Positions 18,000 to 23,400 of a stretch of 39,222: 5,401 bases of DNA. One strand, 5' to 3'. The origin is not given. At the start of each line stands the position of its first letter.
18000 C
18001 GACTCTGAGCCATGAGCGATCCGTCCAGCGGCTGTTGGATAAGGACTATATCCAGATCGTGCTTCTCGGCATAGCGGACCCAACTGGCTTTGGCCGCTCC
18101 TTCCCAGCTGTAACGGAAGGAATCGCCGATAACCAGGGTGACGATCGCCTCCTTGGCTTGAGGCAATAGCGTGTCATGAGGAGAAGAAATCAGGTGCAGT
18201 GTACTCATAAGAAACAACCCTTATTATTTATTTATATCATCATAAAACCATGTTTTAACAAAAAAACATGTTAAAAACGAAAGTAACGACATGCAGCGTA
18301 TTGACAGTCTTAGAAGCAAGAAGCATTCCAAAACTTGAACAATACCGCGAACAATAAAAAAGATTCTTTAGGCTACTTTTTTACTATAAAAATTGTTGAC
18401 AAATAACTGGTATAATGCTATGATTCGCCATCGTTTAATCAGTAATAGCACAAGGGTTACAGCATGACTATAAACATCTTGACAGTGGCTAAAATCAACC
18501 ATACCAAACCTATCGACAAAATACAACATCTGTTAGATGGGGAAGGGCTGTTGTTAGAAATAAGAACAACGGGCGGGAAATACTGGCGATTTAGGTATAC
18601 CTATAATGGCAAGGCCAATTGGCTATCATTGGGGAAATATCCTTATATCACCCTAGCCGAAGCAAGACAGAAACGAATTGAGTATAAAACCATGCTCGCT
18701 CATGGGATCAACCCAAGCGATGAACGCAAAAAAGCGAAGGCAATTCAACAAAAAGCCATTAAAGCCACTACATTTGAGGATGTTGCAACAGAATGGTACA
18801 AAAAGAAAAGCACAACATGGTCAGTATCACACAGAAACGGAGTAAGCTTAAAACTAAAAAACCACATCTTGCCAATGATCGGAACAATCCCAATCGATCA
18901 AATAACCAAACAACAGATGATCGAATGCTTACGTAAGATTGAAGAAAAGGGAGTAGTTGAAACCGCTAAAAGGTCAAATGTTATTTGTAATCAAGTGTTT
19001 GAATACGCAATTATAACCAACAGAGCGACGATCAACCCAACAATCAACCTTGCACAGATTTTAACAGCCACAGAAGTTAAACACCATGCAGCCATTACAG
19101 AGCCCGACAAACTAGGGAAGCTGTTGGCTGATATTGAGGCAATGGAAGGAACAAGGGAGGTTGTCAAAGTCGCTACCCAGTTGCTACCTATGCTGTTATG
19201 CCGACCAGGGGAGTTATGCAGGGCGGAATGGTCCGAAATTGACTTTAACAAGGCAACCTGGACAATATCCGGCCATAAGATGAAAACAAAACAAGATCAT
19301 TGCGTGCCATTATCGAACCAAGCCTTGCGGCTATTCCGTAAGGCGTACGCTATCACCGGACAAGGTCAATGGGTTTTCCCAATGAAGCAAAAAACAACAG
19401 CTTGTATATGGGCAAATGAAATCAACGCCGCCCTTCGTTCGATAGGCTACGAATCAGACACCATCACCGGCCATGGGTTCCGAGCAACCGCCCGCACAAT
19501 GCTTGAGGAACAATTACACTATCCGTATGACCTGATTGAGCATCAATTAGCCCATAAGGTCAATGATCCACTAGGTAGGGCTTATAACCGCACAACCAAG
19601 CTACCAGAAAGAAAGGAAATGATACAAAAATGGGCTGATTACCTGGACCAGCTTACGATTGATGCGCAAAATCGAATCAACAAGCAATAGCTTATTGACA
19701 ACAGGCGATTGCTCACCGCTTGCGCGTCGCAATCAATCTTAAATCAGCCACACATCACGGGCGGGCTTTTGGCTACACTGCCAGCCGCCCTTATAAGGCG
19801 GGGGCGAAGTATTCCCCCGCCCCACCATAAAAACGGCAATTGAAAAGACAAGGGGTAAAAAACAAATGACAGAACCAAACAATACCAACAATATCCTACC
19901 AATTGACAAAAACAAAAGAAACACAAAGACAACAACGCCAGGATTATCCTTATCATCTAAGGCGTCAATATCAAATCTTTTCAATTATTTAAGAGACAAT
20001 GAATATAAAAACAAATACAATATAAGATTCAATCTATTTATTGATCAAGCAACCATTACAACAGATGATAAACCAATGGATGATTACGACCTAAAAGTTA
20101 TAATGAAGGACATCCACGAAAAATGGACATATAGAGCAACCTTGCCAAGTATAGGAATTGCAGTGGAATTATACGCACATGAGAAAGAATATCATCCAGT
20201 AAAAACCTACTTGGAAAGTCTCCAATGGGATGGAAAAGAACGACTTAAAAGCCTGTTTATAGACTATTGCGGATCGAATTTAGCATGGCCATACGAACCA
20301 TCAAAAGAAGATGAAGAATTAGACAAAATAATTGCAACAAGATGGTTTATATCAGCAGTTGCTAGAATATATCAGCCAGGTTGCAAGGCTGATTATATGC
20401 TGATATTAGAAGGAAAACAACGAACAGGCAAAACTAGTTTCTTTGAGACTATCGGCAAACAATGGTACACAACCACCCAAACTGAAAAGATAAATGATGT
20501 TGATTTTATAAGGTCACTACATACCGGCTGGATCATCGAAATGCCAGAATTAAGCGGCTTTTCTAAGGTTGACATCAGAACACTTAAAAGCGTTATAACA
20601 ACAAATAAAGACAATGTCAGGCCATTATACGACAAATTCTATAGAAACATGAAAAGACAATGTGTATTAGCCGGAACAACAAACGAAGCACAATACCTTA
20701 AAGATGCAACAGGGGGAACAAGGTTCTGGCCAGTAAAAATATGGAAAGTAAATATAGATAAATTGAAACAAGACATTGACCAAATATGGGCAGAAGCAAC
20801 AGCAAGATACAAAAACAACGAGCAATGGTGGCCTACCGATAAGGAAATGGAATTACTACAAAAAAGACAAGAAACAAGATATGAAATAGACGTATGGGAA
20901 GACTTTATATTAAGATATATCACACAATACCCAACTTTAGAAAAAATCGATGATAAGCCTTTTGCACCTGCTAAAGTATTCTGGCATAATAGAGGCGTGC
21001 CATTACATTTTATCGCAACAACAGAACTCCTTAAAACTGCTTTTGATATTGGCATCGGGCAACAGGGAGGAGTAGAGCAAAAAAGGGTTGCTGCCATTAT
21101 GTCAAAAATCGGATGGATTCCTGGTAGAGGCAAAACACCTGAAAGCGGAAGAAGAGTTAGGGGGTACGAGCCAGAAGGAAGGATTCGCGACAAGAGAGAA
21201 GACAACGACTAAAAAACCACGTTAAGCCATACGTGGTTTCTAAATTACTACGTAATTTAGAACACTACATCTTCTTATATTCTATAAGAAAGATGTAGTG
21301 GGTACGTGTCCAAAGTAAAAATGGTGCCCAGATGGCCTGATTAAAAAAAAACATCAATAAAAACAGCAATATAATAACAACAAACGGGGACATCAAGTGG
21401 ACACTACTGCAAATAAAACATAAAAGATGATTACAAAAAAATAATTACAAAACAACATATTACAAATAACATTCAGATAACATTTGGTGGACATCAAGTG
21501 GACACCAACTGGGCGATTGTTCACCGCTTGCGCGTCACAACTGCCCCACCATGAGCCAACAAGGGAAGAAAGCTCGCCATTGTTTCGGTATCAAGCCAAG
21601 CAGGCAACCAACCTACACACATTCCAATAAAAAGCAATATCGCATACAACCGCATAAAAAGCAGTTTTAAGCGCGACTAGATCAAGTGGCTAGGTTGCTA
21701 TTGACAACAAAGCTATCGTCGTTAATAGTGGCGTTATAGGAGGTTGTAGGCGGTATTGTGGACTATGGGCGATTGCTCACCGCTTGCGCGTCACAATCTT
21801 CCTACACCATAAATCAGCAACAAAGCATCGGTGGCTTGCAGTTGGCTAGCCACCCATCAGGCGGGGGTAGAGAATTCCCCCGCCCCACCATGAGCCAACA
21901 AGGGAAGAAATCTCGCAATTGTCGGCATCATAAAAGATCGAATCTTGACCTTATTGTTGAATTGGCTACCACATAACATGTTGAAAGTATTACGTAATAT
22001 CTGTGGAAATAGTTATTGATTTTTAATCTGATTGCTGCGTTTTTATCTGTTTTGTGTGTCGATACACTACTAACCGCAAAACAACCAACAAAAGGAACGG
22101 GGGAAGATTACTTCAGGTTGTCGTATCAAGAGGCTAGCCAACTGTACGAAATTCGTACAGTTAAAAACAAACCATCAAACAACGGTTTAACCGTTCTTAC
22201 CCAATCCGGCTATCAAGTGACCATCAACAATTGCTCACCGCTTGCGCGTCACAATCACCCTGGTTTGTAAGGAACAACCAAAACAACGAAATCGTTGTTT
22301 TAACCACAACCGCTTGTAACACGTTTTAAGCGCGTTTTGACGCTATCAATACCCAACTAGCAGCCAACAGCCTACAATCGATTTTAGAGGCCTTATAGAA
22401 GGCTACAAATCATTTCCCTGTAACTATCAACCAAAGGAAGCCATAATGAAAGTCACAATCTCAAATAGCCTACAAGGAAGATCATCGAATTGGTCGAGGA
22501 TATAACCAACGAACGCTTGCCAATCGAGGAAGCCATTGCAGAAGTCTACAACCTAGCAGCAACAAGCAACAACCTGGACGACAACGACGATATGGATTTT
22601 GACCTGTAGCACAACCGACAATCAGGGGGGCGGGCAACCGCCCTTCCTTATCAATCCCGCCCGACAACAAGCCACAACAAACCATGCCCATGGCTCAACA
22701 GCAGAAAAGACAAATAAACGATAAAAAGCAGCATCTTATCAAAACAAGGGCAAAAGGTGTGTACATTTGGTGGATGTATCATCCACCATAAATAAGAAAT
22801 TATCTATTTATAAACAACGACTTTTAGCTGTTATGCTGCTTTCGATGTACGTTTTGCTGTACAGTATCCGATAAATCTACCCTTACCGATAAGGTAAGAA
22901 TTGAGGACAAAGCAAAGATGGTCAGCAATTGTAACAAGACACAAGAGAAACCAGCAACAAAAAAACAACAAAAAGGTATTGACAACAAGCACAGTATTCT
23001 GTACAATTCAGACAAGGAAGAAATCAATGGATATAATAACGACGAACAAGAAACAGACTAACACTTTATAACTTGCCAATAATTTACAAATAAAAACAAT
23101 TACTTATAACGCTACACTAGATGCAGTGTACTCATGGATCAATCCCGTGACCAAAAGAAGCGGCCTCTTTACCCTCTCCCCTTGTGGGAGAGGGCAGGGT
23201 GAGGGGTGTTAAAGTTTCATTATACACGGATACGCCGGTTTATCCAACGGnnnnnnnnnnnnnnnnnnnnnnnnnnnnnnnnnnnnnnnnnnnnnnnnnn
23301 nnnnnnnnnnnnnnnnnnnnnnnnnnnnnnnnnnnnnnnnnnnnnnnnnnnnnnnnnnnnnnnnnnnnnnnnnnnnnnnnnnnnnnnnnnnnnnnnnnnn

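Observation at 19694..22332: ORF-poor half of the element is built from modular direct repeats with conserved hairpins and P4-iteron-like words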

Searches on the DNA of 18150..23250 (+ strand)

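Call 33: search_rna_families(source=window, start=18150, end=23250, threshold=evalue, max_evalue=5)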
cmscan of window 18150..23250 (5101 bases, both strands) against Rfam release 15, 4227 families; matches with E-value up to 5: 1.
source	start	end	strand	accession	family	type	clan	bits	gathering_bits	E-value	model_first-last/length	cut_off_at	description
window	20892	21083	-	RF01449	S_pombe_snR100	Gene; snRNA; snoRNA; HACA-box;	-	14.5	80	4.7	1-187/187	no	small nucleolar RNA snR100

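Call 63: search_dna_similar(query=window:18209-23135:+, collection=phages, mode=distant, max_evalue=0.01, max_rows=10)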
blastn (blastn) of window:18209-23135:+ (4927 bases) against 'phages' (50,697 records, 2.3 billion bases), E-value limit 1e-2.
No match.

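Call 64: search_dna_similar(query=window:18209-23135:+, collection=plasmids, mode=distant, max_evalue=0.01, max_rows=10)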
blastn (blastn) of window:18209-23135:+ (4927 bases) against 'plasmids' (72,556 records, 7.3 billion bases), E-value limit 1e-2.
Records with a match: 1; places in all: 1; records where one place covers at least 80% of the query: 0.
Best place of each record, by identity: 60-80% 1.
By first word of the organism name: Methylovorus 1.
By predicted mobility (MOB-suite, as given by PLSDB): non-mobilizable 1.
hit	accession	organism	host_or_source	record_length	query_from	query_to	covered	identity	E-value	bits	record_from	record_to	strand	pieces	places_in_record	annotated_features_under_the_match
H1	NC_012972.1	Methylovorus glucosotrophus SIP3-4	-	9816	1255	1436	4%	70.6%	2e-10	77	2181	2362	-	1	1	integrase arm-type DNA-binding domain-containing protein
